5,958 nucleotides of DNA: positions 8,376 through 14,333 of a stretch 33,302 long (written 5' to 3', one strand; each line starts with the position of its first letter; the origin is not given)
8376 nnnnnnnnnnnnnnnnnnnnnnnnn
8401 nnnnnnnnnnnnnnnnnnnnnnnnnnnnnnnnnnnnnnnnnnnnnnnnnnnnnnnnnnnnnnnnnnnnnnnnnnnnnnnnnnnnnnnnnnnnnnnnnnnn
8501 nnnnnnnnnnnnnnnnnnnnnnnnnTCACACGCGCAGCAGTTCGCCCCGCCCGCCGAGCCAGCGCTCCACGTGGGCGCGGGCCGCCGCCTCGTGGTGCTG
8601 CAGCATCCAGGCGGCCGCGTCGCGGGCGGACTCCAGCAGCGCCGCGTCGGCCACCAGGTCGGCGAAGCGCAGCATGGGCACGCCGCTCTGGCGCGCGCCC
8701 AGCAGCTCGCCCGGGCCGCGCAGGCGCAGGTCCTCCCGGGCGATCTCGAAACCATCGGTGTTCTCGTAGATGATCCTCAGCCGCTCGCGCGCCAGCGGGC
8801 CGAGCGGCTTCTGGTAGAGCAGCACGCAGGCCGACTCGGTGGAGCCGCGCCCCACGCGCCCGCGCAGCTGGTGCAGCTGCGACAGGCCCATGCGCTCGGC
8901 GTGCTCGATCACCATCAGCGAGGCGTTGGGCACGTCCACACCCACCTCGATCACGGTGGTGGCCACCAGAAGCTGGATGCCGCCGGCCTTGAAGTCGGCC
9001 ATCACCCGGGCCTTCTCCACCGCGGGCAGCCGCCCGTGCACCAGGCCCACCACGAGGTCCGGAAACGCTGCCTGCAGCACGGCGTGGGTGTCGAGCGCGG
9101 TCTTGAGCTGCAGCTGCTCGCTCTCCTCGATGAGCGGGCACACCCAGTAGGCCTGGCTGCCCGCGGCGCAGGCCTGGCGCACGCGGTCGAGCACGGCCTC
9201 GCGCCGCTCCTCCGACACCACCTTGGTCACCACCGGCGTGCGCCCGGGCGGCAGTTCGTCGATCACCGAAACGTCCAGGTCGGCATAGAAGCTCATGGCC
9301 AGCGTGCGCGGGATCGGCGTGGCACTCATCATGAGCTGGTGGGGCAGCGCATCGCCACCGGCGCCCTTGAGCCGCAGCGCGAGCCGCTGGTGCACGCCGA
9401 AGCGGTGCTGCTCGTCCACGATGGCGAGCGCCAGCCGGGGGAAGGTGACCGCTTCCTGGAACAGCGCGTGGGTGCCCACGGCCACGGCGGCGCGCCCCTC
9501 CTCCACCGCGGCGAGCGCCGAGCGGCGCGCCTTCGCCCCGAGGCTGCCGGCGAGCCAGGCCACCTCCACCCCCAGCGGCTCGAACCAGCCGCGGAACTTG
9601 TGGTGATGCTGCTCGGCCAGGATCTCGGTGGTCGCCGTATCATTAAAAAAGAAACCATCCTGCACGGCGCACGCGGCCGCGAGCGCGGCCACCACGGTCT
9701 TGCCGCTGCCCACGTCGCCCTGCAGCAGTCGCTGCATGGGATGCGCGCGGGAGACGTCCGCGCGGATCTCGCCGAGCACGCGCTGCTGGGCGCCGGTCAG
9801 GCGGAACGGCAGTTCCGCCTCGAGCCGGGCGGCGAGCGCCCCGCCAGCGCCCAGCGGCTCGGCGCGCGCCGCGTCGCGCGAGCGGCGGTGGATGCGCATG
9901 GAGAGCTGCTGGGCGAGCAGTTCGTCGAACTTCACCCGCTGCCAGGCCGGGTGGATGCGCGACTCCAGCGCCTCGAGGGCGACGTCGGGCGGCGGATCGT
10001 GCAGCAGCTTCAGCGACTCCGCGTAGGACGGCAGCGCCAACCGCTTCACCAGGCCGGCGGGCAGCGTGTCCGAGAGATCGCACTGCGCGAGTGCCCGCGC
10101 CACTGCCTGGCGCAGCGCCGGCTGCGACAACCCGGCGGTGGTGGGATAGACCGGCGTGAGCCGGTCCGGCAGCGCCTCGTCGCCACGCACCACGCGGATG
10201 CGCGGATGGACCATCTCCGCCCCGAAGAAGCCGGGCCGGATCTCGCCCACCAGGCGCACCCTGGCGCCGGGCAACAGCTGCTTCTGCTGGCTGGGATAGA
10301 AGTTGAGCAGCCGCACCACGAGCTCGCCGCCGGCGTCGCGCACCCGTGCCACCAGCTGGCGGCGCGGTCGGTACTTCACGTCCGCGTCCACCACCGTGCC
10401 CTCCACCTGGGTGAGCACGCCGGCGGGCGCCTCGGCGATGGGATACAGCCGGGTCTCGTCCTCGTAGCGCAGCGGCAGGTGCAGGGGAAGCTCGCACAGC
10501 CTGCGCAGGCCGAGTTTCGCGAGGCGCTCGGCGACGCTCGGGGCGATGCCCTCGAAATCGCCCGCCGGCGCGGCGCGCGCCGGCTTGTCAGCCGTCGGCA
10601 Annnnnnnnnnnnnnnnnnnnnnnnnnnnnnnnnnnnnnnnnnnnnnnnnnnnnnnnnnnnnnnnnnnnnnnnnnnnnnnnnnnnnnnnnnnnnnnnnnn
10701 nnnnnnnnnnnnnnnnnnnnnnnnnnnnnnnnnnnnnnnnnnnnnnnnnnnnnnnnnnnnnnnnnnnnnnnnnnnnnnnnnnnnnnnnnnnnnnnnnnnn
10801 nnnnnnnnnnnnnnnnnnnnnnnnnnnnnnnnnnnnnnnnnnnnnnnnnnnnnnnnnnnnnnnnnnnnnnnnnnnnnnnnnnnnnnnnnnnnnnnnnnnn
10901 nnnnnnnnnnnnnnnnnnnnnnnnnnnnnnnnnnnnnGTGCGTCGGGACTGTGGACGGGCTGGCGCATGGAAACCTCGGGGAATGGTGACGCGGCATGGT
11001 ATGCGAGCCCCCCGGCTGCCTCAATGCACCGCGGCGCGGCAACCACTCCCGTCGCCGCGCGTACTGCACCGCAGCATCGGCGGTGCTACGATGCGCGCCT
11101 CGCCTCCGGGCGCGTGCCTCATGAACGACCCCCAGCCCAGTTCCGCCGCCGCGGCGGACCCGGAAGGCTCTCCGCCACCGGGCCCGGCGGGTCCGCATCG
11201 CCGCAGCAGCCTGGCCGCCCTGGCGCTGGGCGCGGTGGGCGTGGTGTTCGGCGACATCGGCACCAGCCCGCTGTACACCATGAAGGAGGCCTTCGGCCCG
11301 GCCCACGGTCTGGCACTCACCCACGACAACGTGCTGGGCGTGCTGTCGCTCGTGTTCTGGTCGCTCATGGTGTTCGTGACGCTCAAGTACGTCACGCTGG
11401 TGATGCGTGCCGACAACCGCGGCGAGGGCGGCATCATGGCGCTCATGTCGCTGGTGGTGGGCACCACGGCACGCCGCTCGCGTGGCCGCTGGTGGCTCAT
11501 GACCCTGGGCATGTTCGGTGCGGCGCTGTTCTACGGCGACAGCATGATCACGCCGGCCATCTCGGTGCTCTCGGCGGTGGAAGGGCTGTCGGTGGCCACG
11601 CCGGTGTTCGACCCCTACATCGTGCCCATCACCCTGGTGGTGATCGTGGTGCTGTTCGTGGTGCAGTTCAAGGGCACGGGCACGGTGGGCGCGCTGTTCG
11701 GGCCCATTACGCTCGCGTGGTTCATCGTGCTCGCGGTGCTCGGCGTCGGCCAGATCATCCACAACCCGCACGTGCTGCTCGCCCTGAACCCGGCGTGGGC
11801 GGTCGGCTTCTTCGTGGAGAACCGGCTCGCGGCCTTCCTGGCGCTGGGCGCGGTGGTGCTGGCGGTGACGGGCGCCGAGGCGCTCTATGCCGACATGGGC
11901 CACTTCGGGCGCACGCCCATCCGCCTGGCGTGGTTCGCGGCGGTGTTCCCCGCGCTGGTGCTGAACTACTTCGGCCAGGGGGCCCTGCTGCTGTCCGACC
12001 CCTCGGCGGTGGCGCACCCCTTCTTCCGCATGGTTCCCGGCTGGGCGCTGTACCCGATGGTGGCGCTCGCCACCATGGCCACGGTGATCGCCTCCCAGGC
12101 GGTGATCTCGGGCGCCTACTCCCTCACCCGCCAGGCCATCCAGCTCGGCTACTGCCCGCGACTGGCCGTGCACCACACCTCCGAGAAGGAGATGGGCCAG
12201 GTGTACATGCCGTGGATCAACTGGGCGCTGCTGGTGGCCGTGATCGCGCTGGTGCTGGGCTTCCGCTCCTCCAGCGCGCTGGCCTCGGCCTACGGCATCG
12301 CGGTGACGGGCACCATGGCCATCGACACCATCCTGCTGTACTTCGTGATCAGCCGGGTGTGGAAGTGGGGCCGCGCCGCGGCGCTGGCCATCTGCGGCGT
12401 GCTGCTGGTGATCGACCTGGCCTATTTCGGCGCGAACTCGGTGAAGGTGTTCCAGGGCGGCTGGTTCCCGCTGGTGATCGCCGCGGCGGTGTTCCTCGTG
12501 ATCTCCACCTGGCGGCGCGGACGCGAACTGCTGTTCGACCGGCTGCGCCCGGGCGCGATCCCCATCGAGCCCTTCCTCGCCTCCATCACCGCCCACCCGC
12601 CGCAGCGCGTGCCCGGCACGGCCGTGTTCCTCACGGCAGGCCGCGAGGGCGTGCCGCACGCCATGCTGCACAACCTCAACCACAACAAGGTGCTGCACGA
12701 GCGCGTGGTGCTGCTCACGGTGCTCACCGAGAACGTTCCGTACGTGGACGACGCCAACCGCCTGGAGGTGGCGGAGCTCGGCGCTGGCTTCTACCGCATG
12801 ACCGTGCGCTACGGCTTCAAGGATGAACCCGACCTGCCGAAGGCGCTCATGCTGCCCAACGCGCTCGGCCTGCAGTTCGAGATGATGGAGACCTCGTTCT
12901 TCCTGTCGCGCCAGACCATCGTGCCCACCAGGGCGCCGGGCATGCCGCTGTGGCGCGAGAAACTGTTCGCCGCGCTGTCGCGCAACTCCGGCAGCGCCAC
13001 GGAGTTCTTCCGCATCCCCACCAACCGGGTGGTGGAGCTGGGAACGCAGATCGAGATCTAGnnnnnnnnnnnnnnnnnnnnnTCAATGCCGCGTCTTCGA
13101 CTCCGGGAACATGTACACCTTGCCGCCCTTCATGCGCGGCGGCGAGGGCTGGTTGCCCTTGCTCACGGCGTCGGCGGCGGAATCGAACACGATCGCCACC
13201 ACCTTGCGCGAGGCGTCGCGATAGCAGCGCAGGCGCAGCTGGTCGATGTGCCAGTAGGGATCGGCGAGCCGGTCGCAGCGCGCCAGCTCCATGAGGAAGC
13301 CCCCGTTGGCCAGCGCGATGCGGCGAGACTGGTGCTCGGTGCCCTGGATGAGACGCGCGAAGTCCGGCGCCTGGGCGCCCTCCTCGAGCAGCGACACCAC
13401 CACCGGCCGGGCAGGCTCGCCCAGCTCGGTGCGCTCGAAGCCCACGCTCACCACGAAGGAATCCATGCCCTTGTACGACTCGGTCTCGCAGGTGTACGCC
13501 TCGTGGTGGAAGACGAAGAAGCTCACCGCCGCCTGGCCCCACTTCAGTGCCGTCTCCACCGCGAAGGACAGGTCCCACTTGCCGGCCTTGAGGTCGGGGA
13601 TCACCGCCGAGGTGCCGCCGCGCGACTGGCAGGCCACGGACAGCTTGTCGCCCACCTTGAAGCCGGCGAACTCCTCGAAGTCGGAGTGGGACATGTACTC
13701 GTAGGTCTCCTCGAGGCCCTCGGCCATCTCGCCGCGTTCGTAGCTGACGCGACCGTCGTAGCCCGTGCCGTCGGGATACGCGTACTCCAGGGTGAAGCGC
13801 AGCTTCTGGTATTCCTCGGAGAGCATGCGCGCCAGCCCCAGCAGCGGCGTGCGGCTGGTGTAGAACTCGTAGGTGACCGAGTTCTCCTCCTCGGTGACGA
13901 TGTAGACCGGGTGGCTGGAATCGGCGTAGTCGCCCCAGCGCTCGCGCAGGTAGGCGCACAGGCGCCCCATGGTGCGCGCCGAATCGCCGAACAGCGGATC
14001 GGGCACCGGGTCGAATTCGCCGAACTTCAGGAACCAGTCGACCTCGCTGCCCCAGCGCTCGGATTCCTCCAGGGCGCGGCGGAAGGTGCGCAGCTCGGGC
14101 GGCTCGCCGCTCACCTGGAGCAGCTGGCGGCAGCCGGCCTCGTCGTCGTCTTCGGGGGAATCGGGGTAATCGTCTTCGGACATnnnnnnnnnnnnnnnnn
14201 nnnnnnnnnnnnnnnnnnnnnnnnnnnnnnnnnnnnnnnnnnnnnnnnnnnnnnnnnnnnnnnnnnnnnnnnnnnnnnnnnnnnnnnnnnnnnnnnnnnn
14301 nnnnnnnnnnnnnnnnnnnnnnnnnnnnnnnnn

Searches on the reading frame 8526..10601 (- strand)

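Call 13: search_protein_families(library=pfam, proteins=[window:8526-10601:-], max_evalue=0.001)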
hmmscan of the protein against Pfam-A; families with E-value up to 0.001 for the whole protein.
window:8526-10601:- (691 aa): 6 families
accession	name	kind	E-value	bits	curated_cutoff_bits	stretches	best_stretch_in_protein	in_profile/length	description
PF00271.37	Helicase_C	-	1.2e-17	64.6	23.5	1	480-585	14-108/110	Helicase conserved C-terminal domain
PF00270.35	DEAD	-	3.7e-15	56.5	26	1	291-434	17-164/167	DEAD/DEAH box helicase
PF19833.4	RecG_dom3_C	-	1.4e-11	44.7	26.8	1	615-674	2-62/87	ATP-dependent DNA helicase RecG, domain 3, C-terminal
PF17191.10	RecG_wedge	-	5.7e-10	39.5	23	1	20-172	9-160/162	RecG wedge domain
PF01336.31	tRNA_anti-codon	-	0.00026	21.3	27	1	66-138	3-75/75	OB-fold nucleic acid binding domain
PF22590.2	Cas3-like_C_2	-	0.00068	20.3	27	0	500-586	13-104/106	CRISPR-associated nuclease/helicase Cas3, C-terminal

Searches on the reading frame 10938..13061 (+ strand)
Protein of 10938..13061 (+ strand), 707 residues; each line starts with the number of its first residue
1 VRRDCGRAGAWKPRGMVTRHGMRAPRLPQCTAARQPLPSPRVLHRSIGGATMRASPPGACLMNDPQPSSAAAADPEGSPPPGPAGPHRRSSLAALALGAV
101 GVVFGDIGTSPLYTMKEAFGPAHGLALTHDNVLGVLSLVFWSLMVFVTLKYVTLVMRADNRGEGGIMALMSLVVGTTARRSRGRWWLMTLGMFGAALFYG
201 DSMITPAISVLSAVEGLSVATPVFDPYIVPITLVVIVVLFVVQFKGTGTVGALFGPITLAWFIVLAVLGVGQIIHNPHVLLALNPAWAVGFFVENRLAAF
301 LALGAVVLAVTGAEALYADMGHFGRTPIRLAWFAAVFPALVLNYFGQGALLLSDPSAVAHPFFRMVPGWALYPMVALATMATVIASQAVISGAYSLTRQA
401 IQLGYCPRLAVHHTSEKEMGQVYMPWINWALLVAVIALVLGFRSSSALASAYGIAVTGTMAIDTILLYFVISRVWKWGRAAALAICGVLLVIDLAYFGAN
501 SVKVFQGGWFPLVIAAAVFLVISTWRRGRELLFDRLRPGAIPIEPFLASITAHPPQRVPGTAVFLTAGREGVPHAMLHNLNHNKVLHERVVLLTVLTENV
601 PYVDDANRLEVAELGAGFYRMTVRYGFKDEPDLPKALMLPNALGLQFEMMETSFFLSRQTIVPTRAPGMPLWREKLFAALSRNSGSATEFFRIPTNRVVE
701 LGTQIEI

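Call 13: search_protein_families(library=pfam, proteins=[window:10938-13061:+], max_evalue=0.001)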
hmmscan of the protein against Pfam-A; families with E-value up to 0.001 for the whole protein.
window:10938-13061:+ (707 aa): 2 families
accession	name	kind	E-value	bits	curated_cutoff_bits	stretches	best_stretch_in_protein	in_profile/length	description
PF02705.21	K_trans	-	7.8e-190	631.6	24.8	1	95-547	1-452/454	K+ potassium transporter integral membrane domain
PF22776.1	K_trans_C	-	1e-54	184.9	24.8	1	559-707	1-151/151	K+ potassium transporter C-terminal domain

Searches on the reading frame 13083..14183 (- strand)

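Call 13: search_protein_families(library=pfam, proteins=[window:13083-14183:-], max_evalue=0.001)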
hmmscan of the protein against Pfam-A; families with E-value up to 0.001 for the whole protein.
window:13083-14183:- (366 aa): 1 family
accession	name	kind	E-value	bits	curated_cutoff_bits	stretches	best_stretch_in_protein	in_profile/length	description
PF18406.6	DUF1281_C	-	1.7e-05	25.1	22.8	1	94-171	5-80/88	Ferredoxin-like domain in Api92-like protein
